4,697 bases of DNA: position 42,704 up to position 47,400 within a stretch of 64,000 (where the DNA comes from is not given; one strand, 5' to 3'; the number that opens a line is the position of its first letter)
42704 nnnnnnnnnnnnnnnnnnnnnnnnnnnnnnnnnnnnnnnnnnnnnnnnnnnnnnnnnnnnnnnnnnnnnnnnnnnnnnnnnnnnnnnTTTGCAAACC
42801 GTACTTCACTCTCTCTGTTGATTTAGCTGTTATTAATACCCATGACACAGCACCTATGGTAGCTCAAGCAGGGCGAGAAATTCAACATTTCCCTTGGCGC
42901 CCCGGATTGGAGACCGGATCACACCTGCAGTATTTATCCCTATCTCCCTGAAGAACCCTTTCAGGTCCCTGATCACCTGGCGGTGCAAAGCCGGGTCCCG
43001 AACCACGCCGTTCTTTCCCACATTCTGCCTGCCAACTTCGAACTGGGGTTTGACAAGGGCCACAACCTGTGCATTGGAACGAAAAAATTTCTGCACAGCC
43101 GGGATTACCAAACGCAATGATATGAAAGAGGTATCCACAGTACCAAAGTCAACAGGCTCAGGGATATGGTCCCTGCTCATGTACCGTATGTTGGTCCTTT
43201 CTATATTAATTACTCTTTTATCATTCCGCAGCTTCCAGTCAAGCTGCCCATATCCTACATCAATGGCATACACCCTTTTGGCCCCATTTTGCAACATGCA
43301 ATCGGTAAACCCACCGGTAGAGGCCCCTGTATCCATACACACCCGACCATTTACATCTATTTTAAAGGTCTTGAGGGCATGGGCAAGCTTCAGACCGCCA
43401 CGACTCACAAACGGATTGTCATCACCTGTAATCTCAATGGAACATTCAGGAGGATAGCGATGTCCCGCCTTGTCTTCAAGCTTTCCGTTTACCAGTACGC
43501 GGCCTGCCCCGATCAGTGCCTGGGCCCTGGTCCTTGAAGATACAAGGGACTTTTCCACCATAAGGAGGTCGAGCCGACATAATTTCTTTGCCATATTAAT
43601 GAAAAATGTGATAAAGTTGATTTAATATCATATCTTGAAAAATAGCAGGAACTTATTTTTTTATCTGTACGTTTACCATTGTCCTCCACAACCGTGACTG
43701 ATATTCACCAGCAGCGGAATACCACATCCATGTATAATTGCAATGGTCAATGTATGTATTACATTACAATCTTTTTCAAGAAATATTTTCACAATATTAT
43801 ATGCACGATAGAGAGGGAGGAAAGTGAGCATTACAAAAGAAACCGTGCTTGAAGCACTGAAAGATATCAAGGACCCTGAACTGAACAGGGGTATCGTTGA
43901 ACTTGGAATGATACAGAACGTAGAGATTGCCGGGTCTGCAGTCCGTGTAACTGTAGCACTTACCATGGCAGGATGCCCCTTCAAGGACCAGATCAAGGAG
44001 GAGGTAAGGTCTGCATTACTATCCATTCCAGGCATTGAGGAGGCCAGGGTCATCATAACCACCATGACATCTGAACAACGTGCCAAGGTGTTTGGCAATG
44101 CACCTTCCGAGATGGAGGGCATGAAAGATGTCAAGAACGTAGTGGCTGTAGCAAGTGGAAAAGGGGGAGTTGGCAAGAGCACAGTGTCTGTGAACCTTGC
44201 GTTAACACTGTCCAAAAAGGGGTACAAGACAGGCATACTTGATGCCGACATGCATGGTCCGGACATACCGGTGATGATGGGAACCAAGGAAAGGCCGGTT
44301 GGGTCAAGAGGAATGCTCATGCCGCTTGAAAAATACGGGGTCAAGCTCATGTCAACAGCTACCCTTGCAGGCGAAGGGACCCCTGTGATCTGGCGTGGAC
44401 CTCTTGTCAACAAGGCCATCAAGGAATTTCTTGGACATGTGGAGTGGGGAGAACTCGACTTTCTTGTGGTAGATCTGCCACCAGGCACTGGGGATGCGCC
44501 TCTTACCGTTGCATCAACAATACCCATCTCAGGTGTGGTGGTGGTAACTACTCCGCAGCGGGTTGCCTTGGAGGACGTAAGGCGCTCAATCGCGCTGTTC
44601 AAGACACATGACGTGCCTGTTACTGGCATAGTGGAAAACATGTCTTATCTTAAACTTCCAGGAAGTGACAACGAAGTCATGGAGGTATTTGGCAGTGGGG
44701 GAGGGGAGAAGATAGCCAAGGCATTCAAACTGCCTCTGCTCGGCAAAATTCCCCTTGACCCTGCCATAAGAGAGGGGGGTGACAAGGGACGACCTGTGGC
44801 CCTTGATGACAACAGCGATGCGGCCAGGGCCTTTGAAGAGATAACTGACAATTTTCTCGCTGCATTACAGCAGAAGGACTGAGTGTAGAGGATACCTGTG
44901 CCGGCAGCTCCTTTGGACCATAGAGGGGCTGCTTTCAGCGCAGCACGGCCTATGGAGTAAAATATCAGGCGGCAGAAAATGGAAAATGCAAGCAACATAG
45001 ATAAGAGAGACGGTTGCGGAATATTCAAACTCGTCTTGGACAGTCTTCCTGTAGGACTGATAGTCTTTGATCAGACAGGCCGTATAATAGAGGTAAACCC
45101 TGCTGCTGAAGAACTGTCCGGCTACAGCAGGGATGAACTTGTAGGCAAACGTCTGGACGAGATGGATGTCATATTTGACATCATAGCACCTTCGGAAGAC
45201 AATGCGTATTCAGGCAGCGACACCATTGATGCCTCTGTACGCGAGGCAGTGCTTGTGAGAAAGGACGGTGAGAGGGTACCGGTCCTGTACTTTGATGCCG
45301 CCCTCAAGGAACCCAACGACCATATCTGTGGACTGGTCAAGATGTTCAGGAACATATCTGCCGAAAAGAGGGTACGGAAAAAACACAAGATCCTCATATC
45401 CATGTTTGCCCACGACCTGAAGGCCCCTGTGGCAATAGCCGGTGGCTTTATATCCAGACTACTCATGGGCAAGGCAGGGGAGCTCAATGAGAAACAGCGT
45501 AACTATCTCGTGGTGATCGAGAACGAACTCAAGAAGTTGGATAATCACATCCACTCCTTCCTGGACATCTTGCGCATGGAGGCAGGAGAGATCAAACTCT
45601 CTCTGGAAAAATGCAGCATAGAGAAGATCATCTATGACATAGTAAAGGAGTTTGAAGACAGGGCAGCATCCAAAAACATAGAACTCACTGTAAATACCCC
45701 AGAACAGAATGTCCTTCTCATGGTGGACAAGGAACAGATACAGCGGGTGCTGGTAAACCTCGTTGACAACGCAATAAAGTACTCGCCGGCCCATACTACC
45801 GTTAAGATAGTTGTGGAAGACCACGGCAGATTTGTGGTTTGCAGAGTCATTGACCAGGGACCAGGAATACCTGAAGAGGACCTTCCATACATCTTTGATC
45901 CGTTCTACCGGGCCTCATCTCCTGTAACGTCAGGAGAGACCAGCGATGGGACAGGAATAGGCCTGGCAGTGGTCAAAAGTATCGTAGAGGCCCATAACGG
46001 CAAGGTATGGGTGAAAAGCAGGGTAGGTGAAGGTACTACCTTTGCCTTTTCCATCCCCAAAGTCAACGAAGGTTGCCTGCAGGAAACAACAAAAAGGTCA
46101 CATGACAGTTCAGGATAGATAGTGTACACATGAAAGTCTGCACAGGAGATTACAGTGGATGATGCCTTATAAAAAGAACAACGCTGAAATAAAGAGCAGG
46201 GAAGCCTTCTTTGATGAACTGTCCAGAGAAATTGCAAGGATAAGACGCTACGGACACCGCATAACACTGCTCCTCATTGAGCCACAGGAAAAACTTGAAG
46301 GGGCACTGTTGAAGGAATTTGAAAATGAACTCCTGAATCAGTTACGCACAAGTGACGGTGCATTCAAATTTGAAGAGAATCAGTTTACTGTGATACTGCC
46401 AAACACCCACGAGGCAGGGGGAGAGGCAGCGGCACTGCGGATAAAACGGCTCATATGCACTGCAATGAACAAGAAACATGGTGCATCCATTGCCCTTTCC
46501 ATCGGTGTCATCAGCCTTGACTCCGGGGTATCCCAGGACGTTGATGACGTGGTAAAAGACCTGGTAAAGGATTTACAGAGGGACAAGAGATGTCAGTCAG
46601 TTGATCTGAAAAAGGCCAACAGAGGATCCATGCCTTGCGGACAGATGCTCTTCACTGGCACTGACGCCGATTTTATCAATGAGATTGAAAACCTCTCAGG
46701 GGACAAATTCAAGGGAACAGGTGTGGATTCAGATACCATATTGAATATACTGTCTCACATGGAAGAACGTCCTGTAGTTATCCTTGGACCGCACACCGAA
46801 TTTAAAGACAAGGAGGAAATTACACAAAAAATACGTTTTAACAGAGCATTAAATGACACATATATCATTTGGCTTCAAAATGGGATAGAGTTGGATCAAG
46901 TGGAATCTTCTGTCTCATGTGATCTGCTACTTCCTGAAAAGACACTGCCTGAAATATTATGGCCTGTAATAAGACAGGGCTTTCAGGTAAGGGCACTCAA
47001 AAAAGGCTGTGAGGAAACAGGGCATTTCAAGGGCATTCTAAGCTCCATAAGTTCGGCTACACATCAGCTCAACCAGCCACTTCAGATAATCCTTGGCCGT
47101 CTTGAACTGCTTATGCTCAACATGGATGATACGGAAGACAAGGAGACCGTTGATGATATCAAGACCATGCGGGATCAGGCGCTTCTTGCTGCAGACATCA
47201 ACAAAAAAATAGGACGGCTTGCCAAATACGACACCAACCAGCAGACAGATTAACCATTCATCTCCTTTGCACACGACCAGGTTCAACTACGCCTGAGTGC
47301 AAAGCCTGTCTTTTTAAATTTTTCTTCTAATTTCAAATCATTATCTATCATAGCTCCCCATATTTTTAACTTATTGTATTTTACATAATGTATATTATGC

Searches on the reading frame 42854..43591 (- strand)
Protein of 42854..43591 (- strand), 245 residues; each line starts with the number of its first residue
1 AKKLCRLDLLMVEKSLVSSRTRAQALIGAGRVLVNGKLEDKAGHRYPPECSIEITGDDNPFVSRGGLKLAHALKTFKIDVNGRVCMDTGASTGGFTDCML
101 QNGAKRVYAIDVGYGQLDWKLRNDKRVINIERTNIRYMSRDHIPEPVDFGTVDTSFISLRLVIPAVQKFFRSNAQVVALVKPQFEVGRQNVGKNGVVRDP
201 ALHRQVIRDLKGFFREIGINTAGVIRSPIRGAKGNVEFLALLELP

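Call 117: search_protein_families(library=pfam, proteins=[window:42854-43591:-], max_evalue=0.001)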
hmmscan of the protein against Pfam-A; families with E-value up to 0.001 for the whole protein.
window:42854-43591:- (245 aa): 2 families
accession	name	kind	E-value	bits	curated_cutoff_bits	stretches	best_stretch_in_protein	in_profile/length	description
PF01728.25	FtsJ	-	5.3e-45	154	24.1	1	61-241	1-178/181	FtsJ-like methyltransferase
PF01479.30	S4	-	3.1e-09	36.8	22.8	1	6-46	2-42/48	S4 domain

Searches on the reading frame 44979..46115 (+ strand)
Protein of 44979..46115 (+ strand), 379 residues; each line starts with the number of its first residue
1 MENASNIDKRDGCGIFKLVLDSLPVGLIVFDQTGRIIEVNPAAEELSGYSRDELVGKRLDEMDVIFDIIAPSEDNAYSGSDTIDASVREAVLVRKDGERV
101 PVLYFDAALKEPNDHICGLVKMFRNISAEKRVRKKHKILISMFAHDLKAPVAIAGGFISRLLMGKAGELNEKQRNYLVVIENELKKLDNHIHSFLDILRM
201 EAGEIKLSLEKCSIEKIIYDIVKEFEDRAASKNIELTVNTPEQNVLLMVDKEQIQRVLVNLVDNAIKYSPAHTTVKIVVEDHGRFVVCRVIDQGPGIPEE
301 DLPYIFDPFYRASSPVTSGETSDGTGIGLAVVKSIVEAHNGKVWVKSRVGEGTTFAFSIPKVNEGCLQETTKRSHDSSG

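Call 117: search_protein_families(library=pfam, proteins=[window:44979-46115:+], max_evalue=0.001)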
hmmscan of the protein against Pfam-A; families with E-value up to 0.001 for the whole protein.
window:44979-46115:+ (379 aa): 8 families
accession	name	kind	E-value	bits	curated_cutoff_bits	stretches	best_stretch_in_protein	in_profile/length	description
PF02518.31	HATPase_c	-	2e-31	109.1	26.4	1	250-361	2-109/111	Histidine kinase-, DNA gyrase B-, and HSP90-like ATPase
PF13426.13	PAS_9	-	5.8e-13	49.4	27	1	25-127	2-102/103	PAS domain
PF13188.13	PAS_8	-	1.8e-10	40.8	21.8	1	16-63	3-51/65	PAS domain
PF00989.32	PAS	-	6.6e-10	39.4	22.6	1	16-59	3-46/113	PAS fold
PF00512.31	HisKA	-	7.2e-09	36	26.9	1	139-203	5-66/66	His Kinase A (phospho-acceptor) domain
PF08448.16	PAS_4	-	1.7e-08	35.1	23.1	1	20-62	1-43/110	PAS fold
PF13589.12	HATPase_c_3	-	0.00026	21.5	25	0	255-328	4-76/137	Histidine kinase-, DNA gyrase B-, and HSP90-like ATPase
PF14501.12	HATPase_c_5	-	0.00094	19.5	22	0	252-346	4-89/102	GHKL domain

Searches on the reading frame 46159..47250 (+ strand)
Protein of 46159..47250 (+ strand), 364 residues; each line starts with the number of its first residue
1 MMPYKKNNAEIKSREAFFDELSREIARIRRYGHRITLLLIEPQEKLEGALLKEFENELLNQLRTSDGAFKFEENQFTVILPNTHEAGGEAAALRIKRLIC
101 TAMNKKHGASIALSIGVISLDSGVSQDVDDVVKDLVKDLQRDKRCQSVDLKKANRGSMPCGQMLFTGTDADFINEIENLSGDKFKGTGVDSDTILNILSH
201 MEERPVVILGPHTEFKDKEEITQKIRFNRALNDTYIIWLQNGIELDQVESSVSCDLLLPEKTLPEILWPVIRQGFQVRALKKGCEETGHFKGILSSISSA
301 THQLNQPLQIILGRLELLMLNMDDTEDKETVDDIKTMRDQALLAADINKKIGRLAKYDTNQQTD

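Call 117: search_protein_families(library=pfam, proteins=[window:46159-47250:+], max_evalue=0.001)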
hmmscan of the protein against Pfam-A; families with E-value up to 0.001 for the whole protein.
window:46159-47250:+ (364 aa): 2 families
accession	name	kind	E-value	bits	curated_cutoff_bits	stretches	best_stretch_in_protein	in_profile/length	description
PF00990.26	GGDEF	-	9.4e-10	38.9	23.8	1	50-143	58-155/161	Diguanylate cyclase, GGDEF domain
PF00512.31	HisKA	-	0.00024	21.5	26.9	1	297-350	6-56/66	His Kinase A (phospho-acceptor) domain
